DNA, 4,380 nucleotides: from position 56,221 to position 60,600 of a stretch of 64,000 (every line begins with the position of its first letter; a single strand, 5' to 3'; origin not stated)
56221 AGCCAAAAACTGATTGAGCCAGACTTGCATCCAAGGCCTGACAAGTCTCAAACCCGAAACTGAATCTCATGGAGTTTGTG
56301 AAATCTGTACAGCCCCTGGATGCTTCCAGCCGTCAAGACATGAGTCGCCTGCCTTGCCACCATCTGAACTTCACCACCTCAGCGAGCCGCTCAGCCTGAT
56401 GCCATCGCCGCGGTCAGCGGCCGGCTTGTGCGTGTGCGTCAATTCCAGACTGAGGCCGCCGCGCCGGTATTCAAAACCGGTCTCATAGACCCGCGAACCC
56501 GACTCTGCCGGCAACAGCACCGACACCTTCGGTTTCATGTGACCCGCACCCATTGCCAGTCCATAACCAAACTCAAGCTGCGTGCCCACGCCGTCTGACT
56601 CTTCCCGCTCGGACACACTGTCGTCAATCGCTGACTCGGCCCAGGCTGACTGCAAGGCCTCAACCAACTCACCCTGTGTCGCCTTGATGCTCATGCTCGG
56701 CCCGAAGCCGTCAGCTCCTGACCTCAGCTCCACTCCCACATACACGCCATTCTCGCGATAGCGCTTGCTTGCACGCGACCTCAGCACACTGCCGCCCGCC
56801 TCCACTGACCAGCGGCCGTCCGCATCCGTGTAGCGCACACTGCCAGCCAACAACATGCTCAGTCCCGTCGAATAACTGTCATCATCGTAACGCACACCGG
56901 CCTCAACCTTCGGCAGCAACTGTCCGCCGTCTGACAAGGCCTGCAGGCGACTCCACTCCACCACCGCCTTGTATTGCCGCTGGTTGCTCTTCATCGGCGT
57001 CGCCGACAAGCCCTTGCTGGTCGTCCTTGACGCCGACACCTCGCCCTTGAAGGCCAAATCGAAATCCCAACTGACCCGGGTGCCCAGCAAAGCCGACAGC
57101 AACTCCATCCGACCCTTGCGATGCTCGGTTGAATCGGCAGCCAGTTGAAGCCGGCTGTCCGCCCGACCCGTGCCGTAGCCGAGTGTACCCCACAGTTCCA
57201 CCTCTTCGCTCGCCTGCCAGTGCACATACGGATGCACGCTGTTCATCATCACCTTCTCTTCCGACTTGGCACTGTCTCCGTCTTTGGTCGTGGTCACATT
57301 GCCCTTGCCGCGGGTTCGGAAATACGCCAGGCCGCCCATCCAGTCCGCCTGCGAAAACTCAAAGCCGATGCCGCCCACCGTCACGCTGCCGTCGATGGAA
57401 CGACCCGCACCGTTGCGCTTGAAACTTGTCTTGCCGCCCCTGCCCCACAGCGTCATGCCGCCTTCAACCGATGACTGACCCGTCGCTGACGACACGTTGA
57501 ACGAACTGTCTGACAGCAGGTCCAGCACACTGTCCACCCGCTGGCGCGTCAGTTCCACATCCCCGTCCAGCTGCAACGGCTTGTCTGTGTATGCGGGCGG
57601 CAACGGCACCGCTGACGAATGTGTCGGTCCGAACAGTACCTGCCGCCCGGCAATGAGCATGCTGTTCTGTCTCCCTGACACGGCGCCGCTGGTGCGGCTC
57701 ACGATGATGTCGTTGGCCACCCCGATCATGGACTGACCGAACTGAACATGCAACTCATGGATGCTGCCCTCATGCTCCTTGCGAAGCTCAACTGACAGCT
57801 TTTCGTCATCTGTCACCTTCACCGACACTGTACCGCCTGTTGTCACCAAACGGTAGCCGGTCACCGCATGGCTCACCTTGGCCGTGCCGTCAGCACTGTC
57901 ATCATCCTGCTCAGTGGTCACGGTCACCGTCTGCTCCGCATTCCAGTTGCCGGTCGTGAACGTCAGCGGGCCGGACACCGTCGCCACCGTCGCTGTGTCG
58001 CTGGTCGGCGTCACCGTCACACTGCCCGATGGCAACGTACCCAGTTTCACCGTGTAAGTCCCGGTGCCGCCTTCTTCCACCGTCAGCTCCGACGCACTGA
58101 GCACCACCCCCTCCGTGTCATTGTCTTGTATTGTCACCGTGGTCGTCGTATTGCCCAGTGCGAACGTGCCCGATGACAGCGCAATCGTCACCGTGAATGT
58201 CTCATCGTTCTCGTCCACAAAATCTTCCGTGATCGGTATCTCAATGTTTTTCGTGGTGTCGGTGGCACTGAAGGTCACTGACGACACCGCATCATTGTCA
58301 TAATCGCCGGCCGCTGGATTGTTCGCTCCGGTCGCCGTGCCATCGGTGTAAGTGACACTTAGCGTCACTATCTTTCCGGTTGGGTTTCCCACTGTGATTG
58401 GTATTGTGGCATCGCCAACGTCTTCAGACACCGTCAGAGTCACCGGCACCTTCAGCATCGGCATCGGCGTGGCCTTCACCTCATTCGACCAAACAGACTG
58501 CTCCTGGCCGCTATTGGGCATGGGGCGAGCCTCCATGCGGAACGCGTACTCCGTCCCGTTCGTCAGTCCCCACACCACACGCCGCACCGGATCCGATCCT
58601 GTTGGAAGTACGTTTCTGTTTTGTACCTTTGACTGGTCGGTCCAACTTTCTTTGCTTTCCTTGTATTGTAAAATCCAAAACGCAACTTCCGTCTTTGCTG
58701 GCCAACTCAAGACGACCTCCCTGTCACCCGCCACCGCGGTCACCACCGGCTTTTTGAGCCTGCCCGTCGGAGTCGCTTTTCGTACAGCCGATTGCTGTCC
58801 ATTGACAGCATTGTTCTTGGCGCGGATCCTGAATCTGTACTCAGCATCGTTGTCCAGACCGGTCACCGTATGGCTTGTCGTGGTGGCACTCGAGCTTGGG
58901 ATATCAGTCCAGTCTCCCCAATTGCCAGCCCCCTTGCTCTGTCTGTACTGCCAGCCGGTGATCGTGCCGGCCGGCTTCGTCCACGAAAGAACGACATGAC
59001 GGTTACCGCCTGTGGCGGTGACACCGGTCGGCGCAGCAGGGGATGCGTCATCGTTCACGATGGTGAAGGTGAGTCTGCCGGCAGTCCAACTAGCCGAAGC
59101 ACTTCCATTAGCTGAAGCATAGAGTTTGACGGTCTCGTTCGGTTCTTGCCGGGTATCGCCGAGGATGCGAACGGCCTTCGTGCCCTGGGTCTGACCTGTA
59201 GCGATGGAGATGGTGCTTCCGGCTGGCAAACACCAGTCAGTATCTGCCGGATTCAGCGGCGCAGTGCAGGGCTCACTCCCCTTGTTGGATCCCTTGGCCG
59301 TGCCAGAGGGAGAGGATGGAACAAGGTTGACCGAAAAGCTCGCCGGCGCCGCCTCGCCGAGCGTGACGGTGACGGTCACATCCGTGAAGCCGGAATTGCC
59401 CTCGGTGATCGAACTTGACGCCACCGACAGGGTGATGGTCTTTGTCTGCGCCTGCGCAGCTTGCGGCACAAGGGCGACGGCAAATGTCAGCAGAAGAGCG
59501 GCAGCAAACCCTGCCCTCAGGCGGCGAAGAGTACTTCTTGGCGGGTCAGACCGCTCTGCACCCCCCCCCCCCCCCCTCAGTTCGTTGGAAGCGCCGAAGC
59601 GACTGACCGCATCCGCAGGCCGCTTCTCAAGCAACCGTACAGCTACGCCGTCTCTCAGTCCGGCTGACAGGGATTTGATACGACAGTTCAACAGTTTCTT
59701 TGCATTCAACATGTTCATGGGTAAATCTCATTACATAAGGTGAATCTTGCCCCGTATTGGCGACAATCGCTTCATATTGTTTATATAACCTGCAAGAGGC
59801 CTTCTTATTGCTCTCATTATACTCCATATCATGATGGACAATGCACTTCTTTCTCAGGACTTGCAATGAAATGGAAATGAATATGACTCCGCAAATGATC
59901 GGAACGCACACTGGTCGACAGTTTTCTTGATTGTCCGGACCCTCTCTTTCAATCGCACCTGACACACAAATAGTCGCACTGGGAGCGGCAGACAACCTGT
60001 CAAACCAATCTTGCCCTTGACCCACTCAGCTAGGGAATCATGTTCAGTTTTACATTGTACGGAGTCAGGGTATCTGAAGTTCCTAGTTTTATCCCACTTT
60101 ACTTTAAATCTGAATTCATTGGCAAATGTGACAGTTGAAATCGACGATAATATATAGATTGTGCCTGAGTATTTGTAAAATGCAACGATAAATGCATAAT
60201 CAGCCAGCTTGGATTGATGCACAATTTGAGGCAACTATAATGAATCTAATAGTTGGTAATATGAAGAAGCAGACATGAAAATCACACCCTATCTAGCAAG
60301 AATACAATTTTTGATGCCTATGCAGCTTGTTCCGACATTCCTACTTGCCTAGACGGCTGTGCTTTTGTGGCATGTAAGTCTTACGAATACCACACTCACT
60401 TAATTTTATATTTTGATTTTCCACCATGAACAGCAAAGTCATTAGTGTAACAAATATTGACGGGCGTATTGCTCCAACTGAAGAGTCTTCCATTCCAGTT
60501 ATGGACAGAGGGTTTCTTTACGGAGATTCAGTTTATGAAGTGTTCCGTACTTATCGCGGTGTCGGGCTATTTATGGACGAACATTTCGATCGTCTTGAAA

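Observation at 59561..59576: A G16 homopolymer between the start codon and the signal peptide of the autotransporter: a candidate slipped-strand phase-variation switch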

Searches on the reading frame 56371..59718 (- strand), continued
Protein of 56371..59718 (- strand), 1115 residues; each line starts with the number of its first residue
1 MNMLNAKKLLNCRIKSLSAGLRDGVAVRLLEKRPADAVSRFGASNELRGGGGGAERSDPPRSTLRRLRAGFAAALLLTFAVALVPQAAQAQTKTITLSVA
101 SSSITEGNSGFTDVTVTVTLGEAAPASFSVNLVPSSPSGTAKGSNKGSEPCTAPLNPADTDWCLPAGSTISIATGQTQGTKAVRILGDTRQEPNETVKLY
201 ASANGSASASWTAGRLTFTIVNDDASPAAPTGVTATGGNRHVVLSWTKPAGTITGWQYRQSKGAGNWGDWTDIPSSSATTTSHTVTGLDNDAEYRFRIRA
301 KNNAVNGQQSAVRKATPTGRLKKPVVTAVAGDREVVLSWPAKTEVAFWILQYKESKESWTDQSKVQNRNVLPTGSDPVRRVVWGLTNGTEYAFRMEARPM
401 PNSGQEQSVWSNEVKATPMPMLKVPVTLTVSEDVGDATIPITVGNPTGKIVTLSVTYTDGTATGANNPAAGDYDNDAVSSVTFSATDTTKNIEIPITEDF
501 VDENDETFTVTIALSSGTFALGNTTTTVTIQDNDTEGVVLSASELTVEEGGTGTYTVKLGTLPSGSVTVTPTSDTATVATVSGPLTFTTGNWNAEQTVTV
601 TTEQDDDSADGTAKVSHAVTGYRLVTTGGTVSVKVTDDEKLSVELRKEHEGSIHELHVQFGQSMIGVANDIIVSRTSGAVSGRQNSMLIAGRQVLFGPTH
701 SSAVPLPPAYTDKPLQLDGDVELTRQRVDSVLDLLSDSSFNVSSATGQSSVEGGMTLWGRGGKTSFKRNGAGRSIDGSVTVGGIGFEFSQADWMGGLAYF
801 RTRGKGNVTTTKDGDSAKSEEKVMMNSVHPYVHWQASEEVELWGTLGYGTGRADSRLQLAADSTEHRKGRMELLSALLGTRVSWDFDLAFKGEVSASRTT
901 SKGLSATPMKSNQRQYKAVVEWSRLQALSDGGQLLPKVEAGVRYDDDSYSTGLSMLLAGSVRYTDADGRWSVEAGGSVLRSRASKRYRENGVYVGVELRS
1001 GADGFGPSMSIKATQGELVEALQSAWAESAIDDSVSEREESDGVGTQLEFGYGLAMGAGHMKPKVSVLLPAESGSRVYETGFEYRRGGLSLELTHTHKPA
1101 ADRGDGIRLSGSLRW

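Call 13: find_encoding_contigs(protein=P0004, flank=3000, max_places=4)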
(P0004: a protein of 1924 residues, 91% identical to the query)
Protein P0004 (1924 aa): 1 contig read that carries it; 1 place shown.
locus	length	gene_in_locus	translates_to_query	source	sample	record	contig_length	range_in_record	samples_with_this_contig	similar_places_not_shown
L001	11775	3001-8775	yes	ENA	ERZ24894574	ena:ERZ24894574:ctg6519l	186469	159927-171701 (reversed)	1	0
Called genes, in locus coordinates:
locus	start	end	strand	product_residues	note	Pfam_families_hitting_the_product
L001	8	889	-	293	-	PF00892:EamA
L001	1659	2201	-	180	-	PF00484:Pro_CA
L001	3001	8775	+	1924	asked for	PF17766:fn3_6 (faint), PF21426:GBS104-like_Ig (faint), PF00041:fn3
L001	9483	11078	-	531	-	PF00916:Sulfate_transp, PF01740:STAS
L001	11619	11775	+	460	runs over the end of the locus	PF00909:Ammonium_transp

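Call 17: find_encoding_contigs(protein=P0010, flank=3000, max_places=3)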
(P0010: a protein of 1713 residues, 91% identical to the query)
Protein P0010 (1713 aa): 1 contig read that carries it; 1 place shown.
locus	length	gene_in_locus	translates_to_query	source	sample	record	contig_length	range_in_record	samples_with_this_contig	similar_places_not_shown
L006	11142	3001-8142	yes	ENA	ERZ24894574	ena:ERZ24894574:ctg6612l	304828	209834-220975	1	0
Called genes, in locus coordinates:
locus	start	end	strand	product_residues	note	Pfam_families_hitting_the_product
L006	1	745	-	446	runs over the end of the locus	PF01019:G_glu_transpept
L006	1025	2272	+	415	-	PF00180:Iso_dh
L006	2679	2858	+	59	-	-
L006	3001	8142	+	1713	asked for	PF25059:FN3_DSCAM-DSCAML_C (faint), PF17766:fn3_6 (faint), PF21426:GBS104-like_Ig (faint), PF00041:fn3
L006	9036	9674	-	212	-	PF00730:HhH-GPD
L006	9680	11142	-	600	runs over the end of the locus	PF00691:OmpA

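Call 18: find_encoding_contigs(protein=P0011, flank=3000, max_places=3)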
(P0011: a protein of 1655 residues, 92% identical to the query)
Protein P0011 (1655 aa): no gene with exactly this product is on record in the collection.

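Call 21: find_encoding_contigs(protein=P0002, flank=3000, max_places=3)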
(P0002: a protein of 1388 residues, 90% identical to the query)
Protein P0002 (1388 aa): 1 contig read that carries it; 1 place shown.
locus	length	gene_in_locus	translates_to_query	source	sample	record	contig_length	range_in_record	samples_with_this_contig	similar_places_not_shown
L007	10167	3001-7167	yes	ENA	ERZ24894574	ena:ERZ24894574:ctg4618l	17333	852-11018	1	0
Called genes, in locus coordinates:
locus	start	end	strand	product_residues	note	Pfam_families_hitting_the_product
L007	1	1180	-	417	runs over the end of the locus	PF01548:DEDD_Tnp_IS110, PF02371:Transposase_20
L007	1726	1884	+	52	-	-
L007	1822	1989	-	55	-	-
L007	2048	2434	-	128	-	-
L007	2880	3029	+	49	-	-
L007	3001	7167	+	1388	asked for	PF00041:fn3, PF16656:Pur_ac_phosph_N (faint), PF25059:FN3_DSCAM-DSCAML_C (faint), PF00041:fn3, PF03160:Calx-beta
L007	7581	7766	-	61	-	-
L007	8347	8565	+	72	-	-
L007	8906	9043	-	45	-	-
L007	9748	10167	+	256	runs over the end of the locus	PF05013:FGase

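Call 22: find_encoding_contigs(protein=P0009, flank=3000, max_places=3)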
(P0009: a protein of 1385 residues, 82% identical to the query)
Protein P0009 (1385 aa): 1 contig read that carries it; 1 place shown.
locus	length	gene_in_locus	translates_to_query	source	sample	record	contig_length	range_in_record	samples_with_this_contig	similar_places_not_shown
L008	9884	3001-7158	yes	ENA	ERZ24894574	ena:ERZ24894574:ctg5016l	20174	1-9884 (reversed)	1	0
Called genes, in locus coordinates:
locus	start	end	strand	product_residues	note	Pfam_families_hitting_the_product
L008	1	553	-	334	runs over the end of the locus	PF04055:Radical_SAM, PF06968:BATS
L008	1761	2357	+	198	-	-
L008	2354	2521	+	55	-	-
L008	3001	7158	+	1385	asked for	PF00041:fn3, PF16656:Pur_ac_phosph_N (faint), PF25059:FN3_DSCAM-DSCAML_C (faint), PF00041:fn3, PF03160:Calx-beta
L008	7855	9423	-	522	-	PF09820:AAA-ATPase_like, PF08011:PDDEXK_9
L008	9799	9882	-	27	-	?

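Call 23: find_encoding_contigs(protein=P0006, flank=3000, max_places=3)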
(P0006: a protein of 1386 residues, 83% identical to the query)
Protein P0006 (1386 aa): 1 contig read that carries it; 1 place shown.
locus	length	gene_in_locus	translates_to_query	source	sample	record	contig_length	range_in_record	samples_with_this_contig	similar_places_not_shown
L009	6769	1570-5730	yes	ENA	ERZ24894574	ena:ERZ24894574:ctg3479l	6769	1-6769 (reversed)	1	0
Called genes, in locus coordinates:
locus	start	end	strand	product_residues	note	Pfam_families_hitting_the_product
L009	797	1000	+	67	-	-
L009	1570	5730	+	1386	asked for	PF00041:fn3, PF16656:Pur_ac_phosph_N (faint), PF25059:FN3_DSCAM-DSCAML_C (faint), PF00041:fn3, PF03160:Calx-beta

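Call 29: list_cluster_members(proteins=[P0003, P0005, P0007, P0008, P0011, P0026, P0012, P0019, P0051, P0022])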
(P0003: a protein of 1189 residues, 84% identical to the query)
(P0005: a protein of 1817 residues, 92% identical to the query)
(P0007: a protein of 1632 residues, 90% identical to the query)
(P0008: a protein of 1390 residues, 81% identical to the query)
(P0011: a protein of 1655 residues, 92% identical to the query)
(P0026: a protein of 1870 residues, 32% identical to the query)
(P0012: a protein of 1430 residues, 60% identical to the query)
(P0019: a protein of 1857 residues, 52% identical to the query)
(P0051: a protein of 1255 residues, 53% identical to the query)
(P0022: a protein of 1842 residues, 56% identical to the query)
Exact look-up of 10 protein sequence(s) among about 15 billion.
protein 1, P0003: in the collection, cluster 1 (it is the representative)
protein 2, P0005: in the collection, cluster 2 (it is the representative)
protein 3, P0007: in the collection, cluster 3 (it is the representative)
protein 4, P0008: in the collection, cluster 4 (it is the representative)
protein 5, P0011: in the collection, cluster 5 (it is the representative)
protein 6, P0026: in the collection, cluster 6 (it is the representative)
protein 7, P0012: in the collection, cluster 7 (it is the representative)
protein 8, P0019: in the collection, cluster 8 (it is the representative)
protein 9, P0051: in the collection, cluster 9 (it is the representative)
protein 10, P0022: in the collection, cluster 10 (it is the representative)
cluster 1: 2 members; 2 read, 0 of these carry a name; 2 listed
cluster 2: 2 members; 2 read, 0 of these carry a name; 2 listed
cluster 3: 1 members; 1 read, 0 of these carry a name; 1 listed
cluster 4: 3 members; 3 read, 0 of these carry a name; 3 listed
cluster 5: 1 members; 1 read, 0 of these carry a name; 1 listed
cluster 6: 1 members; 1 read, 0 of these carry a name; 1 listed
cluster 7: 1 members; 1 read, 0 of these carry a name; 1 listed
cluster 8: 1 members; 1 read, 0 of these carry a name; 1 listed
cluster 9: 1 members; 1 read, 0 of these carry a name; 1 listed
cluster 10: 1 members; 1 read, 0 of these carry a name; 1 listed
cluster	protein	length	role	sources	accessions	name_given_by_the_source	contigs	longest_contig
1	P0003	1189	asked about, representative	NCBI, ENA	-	-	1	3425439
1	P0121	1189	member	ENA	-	-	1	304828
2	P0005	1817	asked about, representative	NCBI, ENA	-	-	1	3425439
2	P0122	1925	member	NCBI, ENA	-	-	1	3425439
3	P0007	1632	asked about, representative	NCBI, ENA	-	-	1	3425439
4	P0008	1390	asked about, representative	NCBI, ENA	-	-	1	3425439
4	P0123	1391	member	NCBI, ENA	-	-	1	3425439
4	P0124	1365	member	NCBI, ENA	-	-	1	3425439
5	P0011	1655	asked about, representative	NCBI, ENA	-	-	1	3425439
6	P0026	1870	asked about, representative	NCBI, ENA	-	-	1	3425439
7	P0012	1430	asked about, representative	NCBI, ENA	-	-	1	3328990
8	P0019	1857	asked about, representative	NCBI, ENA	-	-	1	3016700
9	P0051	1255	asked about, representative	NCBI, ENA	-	-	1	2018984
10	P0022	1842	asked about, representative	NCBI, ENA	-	-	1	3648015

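Call 61: find_encoding_contigs(protein=P0019, flank=2500, max_places=3)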
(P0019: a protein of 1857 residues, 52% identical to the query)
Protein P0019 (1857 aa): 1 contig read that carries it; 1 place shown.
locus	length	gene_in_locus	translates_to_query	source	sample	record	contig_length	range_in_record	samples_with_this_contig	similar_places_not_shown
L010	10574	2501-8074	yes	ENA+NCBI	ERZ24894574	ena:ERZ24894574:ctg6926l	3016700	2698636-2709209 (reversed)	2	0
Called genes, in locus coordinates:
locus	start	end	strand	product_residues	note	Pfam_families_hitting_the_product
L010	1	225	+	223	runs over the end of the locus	PF01209:Ubie_methyltran (weak), PF02353:CMAS (weak), PF13489:Methyltransf_23, PF02475:TRM5-TYW2_MTfase, PF13847:Methyltransf_31, PF08241:Methyltransf_11, PF08242:Methyltransf_12, PF13649:Methyltransf_25, +1 more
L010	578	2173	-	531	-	PF01293:PEPCK_ATP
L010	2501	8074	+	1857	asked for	PF16656:Pur_ac_phosph_N (faint), PF16893:fn3_2 (faint), PF25059:FN3_DSCAM-DSCAML_C (faint), PF00041:fn3, PF17766:fn3_6 (faint), PF00041:fn3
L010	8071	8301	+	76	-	-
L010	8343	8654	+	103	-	-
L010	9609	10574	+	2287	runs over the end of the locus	-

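Call 62: find_encoding_contigs(protein=P0051, flank=2500, max_places=3)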
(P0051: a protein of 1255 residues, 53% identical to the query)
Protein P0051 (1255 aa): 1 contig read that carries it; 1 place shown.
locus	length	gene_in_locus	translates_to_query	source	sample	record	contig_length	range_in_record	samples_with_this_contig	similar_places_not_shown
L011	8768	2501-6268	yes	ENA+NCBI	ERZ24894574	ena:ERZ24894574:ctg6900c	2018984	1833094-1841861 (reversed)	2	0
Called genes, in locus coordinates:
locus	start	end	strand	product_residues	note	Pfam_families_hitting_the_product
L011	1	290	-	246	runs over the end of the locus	PF04476:4HFCP_synth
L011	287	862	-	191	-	PF04289:DUF447_N, PF20766:DUF447_C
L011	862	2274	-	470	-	PF20123:DUF6513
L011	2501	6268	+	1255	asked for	PF00041:fn3, PF16656:Pur_ac_phosph_N (faint), PF16893:fn3_2 (faint), PF25059:FN3_DSCAM-DSCAML_C (faint), PF00041:fn3, PF03797:Autotransporter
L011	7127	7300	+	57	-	-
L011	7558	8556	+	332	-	PF13936:HTH_38, PF13565:HTH_32 (weak), PF00665:rve (weak)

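Call 78: find_encoding_contigs(protein=P0031, flank=1500, max_places=3)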
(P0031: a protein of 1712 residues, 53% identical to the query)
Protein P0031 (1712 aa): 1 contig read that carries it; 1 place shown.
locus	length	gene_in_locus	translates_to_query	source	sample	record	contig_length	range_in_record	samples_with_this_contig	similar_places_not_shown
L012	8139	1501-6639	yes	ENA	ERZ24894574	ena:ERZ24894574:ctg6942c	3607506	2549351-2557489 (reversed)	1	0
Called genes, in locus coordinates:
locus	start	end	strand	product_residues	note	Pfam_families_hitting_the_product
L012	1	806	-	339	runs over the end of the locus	-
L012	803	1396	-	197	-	-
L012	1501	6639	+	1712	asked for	PF16656:Pur_ac_phosph_N (faint), PF22433:MtxA_IG-like (faint), PF10179:NDNF (faint), PF16893:fn3_2 (faint), PF23376:Fn3_VIN3 (faint), PF00041:fn3, PF00041:fn3 (weak), PF00041:fn3, +3 more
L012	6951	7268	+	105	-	-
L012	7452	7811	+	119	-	-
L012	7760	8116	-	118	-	-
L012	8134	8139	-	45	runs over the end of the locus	-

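Call 79: find_encoding_contigs(protein=P0040, flank=1500, max_places=3)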
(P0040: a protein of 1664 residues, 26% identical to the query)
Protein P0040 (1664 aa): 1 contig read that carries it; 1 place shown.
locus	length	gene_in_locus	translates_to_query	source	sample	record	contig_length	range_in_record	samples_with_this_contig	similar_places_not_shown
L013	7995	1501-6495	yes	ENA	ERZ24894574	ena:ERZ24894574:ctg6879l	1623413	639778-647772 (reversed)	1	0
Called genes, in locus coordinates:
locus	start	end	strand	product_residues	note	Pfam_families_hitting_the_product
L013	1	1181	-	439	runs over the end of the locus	PF13191:AAA_16 (weak)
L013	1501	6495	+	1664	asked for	PF00041:fn3 (weak), PF01108:Tissue_fac (faint), PF25059:FN3_DSCAM-DSCAML_C (faint), PF00041:fn3, PF21605:CRLF2-like_D2 (faint), PF17766:fn3_6 (faint), PF00041:fn3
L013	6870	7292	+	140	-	PF13581:HATPase_c_2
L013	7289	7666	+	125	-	PF01740:STAS, PF13466:STAS_2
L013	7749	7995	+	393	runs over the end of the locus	PF00072:Response_reg, PF07228:SpoIIE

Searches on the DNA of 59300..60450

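Call 69: search_rna_families(source=window, start=59300, end=60450, threshold=evalue, max_evalue=1)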
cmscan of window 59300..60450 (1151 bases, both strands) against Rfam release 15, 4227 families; matches with E-value up to 1: 1.
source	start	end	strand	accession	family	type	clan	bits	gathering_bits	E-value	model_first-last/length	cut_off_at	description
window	59756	59817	-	RF01675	CrcZ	Gene; sRNA;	-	12.5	95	0.84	1-398/398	no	Pseudomonas sRNA CrcZ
